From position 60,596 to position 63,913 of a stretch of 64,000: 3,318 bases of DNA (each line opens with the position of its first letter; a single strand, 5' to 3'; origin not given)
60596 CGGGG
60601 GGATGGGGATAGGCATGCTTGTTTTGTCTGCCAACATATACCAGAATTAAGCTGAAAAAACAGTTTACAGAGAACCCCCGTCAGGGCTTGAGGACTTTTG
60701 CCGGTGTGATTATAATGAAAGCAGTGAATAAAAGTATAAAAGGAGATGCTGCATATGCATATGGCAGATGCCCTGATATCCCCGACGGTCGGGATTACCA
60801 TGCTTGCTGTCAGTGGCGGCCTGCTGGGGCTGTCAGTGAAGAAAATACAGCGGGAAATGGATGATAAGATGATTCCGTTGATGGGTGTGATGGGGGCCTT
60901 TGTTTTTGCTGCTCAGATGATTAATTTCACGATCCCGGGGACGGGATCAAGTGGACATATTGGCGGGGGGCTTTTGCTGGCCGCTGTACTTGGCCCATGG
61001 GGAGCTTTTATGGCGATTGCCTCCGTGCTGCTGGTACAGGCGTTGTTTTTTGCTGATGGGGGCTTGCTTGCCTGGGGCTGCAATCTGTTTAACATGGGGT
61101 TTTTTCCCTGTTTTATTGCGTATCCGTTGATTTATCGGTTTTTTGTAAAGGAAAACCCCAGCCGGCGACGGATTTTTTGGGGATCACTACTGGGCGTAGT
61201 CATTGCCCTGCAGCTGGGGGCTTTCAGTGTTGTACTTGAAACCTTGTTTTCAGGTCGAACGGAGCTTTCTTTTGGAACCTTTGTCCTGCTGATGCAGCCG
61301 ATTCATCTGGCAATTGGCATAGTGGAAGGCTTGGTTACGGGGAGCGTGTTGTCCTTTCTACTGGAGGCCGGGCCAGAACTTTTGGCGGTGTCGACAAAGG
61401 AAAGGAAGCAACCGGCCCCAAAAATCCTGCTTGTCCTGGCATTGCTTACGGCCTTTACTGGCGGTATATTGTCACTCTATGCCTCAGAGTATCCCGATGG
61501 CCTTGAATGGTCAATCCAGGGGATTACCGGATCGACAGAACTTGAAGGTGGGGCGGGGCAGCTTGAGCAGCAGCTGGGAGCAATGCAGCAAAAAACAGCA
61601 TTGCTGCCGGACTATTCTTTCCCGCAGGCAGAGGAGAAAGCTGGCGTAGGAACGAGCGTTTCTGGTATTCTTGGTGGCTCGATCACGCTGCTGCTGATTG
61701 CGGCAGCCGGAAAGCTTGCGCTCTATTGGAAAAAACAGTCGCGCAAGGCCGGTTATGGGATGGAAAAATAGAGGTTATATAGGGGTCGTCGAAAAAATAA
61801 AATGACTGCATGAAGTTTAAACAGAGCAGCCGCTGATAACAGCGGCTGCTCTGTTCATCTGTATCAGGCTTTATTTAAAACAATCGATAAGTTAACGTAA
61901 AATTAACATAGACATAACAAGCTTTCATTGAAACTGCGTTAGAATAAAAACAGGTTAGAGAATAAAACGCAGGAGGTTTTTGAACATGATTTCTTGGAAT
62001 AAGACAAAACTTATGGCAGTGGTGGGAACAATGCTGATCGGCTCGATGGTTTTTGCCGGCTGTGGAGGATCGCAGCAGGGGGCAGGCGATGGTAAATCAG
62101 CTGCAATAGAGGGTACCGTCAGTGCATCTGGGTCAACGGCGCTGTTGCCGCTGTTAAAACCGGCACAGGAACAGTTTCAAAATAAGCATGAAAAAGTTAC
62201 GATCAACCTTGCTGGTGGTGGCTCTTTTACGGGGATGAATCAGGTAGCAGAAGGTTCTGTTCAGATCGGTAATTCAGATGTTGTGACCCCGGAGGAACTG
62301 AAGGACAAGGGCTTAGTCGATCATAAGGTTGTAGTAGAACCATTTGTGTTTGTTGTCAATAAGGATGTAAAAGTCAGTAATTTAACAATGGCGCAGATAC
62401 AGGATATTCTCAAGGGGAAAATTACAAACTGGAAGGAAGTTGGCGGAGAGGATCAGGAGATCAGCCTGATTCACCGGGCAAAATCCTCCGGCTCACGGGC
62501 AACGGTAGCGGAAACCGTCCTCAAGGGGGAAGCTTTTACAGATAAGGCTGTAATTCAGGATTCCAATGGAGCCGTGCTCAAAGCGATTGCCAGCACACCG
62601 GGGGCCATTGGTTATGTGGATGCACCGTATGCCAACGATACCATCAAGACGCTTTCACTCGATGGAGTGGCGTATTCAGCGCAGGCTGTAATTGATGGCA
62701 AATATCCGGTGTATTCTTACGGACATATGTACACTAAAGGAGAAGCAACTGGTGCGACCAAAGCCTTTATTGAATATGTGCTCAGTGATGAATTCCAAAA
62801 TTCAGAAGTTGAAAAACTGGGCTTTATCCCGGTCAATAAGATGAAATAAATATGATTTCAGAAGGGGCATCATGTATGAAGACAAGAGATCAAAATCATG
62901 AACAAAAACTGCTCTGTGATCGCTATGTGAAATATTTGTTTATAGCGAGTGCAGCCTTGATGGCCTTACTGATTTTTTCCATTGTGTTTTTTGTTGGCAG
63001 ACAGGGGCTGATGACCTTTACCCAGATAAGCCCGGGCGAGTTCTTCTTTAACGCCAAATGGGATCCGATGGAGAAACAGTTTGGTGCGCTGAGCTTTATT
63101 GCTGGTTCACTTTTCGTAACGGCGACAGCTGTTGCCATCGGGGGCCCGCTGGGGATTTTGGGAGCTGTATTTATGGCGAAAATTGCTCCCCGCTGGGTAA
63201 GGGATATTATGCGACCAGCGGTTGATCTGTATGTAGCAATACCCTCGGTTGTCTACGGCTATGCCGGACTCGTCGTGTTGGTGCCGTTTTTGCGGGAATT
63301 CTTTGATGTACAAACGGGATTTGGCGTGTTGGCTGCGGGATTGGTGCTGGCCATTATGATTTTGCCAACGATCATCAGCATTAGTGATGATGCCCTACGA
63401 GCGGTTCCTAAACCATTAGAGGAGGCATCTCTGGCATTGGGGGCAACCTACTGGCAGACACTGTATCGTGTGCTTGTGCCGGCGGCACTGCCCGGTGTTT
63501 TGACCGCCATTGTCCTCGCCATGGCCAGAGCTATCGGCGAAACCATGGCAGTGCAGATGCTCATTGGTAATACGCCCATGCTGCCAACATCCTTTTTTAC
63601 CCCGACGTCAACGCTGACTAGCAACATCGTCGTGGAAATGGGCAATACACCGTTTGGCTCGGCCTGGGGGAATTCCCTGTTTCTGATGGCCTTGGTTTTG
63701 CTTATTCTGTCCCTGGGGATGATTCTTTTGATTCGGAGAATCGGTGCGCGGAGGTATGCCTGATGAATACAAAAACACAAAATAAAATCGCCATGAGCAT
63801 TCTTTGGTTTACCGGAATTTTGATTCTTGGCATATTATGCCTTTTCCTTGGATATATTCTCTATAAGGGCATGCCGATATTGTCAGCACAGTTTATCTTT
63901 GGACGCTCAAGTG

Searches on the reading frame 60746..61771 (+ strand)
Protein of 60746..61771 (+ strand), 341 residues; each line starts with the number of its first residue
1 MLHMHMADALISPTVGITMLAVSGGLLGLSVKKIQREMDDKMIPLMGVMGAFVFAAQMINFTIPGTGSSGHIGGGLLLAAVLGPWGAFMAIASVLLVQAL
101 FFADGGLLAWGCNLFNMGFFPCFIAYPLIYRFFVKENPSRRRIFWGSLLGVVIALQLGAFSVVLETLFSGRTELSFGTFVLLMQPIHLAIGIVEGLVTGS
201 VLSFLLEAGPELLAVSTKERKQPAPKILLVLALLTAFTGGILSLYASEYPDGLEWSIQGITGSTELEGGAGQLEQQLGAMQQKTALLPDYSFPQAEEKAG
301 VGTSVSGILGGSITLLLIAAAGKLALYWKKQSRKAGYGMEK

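Call 7: search_protein_families(library=pfam, proteins=[window:60746-61771:+])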
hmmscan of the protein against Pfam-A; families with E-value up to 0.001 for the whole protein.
window:60746-61771:+ (341 aa): 2 families
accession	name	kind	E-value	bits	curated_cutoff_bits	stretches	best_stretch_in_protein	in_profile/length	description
PF01891.21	CbiM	-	2.9e-58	197.6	23.1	1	5-212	1-205/205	Cobalt uptake substrate-specific transmembrane region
PF13190.11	PDGLE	-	2.1e-26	92.1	27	1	226-324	2-99/102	PDGLE domain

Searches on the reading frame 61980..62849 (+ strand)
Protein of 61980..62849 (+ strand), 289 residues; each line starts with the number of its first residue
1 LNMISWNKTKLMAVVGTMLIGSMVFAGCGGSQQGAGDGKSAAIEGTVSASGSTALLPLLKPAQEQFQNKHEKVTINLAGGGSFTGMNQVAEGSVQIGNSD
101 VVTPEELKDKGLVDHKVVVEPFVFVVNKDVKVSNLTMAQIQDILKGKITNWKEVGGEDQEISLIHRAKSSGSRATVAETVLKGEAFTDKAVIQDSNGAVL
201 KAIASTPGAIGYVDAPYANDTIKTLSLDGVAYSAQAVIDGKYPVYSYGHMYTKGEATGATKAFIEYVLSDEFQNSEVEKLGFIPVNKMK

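Call 7: search_protein_families(library=pfam, proteins=[window:61980-62849:+])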
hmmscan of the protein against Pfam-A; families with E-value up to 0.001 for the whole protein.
window:61980-62849:+ (289 aa): 3 families
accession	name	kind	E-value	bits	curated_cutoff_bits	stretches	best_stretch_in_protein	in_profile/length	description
PF12849.12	PBP_like_2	-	2.8e-40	139.2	27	1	40-271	5-267/267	PBP superfamily domain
PF12727.12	PBP_like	-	1.9e-11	43.9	27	1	64-213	2-150/193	PBP superfamily domain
PF13531.11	SBP_bac_11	-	6.3e-09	36.4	25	1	52-274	6-219/227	Bacterial extracellular solute-binding protein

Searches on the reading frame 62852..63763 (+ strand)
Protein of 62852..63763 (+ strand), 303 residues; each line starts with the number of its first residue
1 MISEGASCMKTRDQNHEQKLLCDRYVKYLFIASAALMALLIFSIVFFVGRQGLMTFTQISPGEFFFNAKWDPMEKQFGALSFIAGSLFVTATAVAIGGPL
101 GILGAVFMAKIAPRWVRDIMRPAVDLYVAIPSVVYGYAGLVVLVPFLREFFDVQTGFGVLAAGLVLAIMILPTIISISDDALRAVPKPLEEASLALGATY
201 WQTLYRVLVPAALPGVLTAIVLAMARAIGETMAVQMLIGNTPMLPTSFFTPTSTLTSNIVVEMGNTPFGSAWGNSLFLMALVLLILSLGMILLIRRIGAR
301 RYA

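Call 7: search_protein_families(library=pfam, proteins=[window:62852-63763:+])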
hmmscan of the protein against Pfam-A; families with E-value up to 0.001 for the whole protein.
window:62852-63763:+ (303 aa): 1 family
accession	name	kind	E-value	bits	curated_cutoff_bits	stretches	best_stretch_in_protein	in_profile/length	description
PF00528.27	BPD_transp_1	-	1.2e-22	81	26.4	1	101-298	1-179/184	Binding-protein-dependent transport system inner membrane component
